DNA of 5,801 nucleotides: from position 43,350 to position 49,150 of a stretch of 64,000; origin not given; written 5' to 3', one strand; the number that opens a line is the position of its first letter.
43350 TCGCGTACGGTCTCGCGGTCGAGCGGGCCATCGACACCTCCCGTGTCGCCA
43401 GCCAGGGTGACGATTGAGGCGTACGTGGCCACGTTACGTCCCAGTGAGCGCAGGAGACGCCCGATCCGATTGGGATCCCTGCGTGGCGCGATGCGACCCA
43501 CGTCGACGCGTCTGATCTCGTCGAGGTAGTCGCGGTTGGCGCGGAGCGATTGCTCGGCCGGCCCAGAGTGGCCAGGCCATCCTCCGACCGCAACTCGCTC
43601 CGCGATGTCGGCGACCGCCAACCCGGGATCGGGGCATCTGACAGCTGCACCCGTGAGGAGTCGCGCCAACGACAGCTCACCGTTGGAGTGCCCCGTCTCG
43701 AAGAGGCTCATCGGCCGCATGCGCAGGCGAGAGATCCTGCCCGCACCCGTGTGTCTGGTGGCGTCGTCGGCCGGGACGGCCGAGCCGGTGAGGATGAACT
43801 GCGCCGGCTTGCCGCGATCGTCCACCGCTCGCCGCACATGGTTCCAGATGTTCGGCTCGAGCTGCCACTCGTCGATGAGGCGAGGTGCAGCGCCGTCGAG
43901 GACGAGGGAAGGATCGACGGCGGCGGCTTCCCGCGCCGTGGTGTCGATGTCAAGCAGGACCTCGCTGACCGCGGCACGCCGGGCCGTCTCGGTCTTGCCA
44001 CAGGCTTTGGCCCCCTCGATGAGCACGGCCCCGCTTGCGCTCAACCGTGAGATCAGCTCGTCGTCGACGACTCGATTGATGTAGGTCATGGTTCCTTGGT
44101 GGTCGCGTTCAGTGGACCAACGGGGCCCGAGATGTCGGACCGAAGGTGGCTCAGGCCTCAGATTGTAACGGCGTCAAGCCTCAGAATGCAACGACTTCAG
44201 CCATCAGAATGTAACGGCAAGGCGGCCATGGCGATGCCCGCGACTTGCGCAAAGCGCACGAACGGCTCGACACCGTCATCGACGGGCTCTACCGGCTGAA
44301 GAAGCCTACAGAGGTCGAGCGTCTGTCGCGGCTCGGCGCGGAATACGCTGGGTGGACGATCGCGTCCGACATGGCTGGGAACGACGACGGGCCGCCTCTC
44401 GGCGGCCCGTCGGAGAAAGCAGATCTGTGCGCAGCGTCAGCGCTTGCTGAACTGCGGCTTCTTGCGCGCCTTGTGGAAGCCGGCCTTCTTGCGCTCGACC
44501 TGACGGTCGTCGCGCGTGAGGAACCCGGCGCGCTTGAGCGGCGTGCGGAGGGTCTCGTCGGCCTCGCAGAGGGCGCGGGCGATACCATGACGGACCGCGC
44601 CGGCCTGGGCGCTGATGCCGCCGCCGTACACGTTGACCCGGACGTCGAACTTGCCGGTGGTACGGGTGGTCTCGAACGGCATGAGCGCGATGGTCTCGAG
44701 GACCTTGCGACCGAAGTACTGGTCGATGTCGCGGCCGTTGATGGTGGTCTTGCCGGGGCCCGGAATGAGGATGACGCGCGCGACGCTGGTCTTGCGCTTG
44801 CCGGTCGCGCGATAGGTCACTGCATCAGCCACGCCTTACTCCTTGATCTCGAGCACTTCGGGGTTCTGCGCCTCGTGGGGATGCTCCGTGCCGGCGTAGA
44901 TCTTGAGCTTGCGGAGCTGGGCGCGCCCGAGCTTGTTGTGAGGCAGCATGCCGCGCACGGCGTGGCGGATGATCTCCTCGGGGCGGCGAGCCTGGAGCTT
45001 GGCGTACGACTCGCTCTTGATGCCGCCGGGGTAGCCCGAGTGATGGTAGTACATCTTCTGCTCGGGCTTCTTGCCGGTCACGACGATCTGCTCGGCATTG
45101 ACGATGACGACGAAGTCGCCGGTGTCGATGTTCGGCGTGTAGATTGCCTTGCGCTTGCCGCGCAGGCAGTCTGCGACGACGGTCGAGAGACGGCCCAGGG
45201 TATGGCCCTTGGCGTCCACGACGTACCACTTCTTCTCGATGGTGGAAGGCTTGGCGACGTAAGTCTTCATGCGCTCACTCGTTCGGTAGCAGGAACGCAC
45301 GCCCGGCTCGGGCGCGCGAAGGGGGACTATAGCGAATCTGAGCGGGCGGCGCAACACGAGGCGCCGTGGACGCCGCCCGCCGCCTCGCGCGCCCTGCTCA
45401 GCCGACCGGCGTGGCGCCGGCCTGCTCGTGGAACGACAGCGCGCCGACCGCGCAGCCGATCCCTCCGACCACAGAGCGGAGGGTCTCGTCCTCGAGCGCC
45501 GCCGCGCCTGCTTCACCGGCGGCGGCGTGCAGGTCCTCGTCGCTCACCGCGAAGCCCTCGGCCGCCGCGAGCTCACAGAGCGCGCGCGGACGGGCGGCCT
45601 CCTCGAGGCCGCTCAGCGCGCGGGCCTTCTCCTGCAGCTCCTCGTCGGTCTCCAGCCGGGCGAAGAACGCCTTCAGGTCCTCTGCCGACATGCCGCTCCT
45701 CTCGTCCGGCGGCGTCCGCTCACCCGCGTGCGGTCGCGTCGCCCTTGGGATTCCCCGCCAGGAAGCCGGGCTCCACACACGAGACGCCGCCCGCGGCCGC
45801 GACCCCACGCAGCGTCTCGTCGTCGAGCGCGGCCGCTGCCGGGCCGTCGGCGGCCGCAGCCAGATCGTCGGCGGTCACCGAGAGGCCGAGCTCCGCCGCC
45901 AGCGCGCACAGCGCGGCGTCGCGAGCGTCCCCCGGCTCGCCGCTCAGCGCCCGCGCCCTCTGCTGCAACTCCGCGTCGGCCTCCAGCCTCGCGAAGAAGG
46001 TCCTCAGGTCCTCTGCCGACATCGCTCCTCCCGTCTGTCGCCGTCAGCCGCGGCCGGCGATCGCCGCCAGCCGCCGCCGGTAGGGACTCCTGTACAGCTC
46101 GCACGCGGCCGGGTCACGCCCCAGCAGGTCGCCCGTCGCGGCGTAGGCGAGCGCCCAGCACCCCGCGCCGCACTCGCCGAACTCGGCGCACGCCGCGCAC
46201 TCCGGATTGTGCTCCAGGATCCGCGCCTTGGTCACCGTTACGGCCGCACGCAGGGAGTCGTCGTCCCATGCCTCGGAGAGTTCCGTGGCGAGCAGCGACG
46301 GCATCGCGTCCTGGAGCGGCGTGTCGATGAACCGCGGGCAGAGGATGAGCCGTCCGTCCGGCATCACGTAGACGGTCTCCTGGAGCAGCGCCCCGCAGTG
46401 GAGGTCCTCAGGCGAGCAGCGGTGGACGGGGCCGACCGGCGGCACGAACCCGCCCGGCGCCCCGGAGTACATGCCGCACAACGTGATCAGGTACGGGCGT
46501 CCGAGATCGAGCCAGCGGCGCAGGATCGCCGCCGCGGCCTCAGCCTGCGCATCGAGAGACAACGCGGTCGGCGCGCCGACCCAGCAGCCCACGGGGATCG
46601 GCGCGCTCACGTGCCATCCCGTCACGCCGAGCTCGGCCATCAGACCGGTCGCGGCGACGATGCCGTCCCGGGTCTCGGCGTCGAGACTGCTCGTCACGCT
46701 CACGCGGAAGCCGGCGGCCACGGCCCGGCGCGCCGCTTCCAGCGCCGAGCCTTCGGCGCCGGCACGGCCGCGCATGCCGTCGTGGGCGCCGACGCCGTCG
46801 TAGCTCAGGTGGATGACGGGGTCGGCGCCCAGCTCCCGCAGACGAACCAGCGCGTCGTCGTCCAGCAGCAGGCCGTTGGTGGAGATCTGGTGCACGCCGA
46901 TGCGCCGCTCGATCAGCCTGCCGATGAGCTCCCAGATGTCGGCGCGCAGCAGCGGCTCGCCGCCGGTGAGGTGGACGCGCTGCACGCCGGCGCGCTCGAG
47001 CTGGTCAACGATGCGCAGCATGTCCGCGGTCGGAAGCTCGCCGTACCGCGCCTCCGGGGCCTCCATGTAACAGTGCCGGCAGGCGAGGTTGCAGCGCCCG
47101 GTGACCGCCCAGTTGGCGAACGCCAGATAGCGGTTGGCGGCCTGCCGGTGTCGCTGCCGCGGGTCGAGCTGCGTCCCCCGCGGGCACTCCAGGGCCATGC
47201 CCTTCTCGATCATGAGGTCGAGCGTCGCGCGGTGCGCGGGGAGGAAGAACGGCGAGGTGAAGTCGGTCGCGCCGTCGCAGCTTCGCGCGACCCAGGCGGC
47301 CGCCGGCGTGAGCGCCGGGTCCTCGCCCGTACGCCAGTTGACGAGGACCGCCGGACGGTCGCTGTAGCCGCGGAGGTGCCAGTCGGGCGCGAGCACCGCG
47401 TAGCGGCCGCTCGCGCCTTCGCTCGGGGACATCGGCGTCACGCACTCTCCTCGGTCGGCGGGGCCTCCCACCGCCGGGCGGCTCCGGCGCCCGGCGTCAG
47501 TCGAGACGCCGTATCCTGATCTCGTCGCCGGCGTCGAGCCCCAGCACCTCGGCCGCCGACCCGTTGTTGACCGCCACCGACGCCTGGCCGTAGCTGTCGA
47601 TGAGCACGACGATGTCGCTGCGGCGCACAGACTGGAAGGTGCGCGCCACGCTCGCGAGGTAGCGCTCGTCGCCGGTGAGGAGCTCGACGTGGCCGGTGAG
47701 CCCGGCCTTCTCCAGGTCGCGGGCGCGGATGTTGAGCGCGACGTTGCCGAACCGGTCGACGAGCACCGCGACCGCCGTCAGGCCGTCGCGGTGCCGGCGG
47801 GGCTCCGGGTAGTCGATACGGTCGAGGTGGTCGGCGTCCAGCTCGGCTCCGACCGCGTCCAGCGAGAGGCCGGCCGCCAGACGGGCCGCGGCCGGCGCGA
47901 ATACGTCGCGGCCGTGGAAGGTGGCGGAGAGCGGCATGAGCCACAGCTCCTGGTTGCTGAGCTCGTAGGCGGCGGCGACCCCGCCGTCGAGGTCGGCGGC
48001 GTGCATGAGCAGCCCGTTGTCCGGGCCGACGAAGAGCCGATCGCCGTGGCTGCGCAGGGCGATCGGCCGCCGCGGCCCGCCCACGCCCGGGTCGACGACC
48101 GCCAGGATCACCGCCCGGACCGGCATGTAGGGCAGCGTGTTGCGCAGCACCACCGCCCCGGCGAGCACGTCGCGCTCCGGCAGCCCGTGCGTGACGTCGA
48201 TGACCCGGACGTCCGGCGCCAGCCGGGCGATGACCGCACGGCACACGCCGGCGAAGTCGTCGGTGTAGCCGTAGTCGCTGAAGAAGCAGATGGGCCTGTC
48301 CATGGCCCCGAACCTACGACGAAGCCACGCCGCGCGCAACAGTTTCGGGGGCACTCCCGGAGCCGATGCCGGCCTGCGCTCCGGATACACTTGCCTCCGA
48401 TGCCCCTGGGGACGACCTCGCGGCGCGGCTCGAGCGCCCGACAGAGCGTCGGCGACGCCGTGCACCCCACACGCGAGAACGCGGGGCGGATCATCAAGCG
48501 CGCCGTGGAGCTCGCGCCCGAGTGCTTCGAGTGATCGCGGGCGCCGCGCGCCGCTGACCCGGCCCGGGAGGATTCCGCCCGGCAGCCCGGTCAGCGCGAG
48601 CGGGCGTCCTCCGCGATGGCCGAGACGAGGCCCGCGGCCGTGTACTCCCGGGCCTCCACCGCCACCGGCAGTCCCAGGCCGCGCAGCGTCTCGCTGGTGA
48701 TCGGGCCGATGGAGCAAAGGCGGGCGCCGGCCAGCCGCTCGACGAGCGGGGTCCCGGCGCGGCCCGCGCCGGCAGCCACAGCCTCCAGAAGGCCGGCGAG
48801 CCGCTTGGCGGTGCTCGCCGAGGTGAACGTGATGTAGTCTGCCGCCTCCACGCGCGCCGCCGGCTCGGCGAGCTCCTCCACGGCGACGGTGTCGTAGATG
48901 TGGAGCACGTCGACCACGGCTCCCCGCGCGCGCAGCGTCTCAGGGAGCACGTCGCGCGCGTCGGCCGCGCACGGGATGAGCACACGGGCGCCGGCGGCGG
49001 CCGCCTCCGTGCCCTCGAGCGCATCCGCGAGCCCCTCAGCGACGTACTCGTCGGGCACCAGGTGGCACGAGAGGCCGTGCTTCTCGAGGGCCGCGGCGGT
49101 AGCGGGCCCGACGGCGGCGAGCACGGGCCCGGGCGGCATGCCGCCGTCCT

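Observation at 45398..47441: Orphan RiPP cassette: RRE-radical SAM/SPASM maturase plus two tandem Nif11-leader precursors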

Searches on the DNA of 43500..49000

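Call 61: search_rna_families(source=window, start=43500, end=49000, threshold=evalue, max_evalue=0.1)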
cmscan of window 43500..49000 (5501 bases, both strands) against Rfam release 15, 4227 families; matches with E-value up to 0.1: 0.
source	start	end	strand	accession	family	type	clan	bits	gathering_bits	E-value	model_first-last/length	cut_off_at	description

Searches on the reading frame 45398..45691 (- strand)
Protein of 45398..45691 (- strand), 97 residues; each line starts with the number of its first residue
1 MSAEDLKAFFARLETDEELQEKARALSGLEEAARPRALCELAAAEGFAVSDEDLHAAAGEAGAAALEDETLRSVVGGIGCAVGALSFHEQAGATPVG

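Call 3: search_protein_families(library=pfam, proteins=[window:45398-45691:-], max_evalue=1)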
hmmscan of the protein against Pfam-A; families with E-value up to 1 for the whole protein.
window:45398-45691:- (97 aa): 1 family
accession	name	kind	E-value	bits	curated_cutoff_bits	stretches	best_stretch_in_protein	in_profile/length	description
PF07862.16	Nif11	-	8.4e-10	39.2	23.8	1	1-54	1-48/48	Nif11 domain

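Call 4: search_protein_families(library=ncbifam, proteins=[window:45398-45691:-], max_evalue=1)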
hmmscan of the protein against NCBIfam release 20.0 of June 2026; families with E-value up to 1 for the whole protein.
window:45398-45691:- (97 aa): 3 families
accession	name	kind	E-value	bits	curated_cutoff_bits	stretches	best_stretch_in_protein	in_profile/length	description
TIGR03798.1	leader_Nif11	subfamily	6.4e-11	42.3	32.3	1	1-77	1-68/68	Nif11-like leader peptide family RiPP precursor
TIGR02336.1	TIGR02336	equivalog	0.069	11.2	560.3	1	10-57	216-263/719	1,3-beta-galactosyl-N-acetylhexosamine phosphorylase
TIGR03898.1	lanti_MRSA_kill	subfamily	0.11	12.4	23.5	1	61-77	28-44/44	mersacidin/lichenicidin family type 2 lantibiotic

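Call 34: find_homologous_proteins(query=window:45401-45691:-, max_evalue=0.001)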
Query seq(97 aa) (97 aa): 3 proteins with E <= 0.001 among 440 candidates.
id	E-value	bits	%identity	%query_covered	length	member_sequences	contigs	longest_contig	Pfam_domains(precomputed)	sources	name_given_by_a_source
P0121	1.9e-41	158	84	100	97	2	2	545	PF07862.17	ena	-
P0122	4.2e-17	80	57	100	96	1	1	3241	PF07862.17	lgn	-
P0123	6.1e-15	73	51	96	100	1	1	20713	PF07862.17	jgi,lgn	jgi:predicted ribosomally synthesized peptide with nif11-like leader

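Call 53: find_homologous_proteins(query=A3, max_evalue=0.00001)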
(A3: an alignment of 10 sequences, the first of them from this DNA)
Query A3 (10 sequences) (97 aa, profile of the alignment): 48 proteins with E <= 0.00001 among 8000 candidates.
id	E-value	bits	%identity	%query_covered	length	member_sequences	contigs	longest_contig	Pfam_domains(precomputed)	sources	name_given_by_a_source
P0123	1.1e-35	140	51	96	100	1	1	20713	PF07862.17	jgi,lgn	jgi:predicted ribosomally synthesized peptide with nif11-like leader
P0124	6.6e-35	137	54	96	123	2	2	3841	PF07862.17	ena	-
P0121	1.2e-34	136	84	100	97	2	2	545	PF07862.17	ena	-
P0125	7.9e-34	134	53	96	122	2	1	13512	PF07862.17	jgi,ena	jgi:hypothetical protein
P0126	1.6e-33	133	46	96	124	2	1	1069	PF07862.17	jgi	jgi:predicted ribosomally synthesized peptide with nif11-like leader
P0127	3.2e-33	132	51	88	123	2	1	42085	PF07862.17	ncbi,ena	-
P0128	4.2e-33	131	49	84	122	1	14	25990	PF07862.17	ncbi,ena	-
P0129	7.3e-33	131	47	98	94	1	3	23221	PF07862.17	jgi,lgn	-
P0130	8.1e-33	131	54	86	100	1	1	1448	PF07862.17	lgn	-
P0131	9.7e-33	130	51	82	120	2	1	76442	PF07862.17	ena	-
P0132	1.7e-32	129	56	87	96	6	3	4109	PF07862.17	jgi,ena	-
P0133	2.0e-32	129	49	84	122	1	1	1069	PF07862.17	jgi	jgi:predicted ribosomally synthesized peptide with nif11-like leader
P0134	2.3e-32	129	56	80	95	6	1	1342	PF07862.17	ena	-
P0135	2.4e-32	129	48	99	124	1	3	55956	PF07862.17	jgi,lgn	-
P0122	2.7e-32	129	57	100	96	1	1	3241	PF07862.17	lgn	-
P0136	3.1e-32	129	52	91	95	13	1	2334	PF07862.17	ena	-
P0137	3.9e-32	128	56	80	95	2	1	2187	PF07862.17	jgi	-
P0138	4.6e-32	128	57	86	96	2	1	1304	PF07862.17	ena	-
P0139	5.3e-32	128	52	99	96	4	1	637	PF07862.17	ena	-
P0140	9.6e-32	127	53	82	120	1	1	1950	PF07862.17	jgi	jgi:predicted ribosomally synthesized peptide with nif11-like leader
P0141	3.8e-31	125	57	86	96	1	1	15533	PF07862.17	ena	-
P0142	4.1e-31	125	53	100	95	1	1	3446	PF07862.17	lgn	-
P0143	5.5e-31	125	53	82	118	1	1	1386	PF07862.17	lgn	-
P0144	1.0e-30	124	52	97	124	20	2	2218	PF07862.17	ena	-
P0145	3.0e-30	122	53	88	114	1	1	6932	PF07862.17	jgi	jgi:predicted ribosomally synthesized peptide with nif11-like leader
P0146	4.1e-30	122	53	99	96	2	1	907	PF07862.17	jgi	jgi:predicted ribosomally synthesized peptide with nif11-like leader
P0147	4.7e-30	122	45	100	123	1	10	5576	PF07862.17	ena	-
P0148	5.6e-30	121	54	100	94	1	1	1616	PF07862.17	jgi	jgi:predicted ribosomally synthesized peptide with nif11-like leader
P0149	5.6e-30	121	47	100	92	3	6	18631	PF07862.17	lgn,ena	-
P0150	6.0e-30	121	58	82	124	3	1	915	PF07862.17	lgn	-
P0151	9.0e-30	121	58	85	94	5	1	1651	PF07862.17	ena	-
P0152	9.6e-30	121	52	100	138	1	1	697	PF07862.17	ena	-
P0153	1.5e-29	120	46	100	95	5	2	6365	PF07862.17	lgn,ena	-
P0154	1.6e-29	120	48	100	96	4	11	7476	PF07862.17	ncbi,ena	-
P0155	2.0e-29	120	49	77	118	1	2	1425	PF07862.17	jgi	jgi:predicted ribosomally synthesized peptide with nif11-like leader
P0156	2.7e-29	119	56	76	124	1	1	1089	PF07862.17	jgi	jgi:predicted ribosomally synthesized peptide with nif11-like leader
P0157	3.5e-29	119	56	85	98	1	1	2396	PF07862.17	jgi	jgi:predicted ribosomally synthesized peptide with nif11-like leader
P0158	5.0e-29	118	51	100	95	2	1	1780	PF07862.17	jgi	jgi:predicted ribosomally synthesized peptide with nif11-like leader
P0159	5.1e-29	118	52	87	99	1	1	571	PF07862.17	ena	-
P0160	1.3e-28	117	48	100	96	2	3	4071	PF07862.17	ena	-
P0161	1.3e-28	117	43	82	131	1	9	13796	PF07862.17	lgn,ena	-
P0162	3.5e-28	116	51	82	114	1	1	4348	PF07862.17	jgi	jgi:predicted ribosomally synthesized peptide with nif11-like leader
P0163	7.0e-28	115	55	74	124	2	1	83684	PF07862.17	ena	-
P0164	1.8e-27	113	44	82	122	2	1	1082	PF07862.17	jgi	jgi:predicted ribosomally synthesized peptide with nif11-like leader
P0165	6.6e-27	112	46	82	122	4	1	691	PF07862.17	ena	-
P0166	6.8e-27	112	44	100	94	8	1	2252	PF07862.17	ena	-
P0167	4.3e-26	109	45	97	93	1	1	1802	PF07862.17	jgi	jgi:predicted ribosomally synthesized peptide with nif11-like leader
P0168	1.2e-25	108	41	98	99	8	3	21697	PF07862.17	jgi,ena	jgi:predicted ribosomally synthesized peptide with nif11-like leader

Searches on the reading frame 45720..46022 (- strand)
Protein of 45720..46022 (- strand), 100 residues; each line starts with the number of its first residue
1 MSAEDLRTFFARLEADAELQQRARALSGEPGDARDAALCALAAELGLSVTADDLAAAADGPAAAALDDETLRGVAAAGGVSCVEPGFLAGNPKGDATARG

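Call 3: search_protein_families(library=pfam, proteins=[window:45720-46022:-], max_evalue=1)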
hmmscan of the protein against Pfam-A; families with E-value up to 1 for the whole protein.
window:45720-46022:- (100 aa): 3 families
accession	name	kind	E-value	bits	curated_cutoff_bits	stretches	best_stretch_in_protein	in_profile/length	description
PF07862.16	Nif11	-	6.5e-08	33.2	23.8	1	1-54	1-48/48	Nif11 domain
PF05719.16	GPP34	-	0.028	14.9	29.1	1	16-68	129-184/201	Golgi phosphoprotein 3 (GPP34)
PF22512.1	Csa_translocation_dom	-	0.1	12.7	27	1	73-98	17-41/44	Colicin S4 translocation domain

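Call 4: search_protein_families(library=ncbifam, proteins=[window:45720-46022:-], max_evalue=1)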
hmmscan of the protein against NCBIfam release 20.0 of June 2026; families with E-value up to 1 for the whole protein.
window:45720-46022:- (100 aa): 2 families
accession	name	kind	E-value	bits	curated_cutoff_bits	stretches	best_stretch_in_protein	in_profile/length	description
TIGR03798.1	leader_Nif11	subfamily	2.3e-06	27.8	32.3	1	1-76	1-67/68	Nif11-like leader peptide family RiPP precursor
NF002562.0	PRK02166.1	equivalog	0.034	13.9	202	1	11-90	39-112/184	hypothetical protein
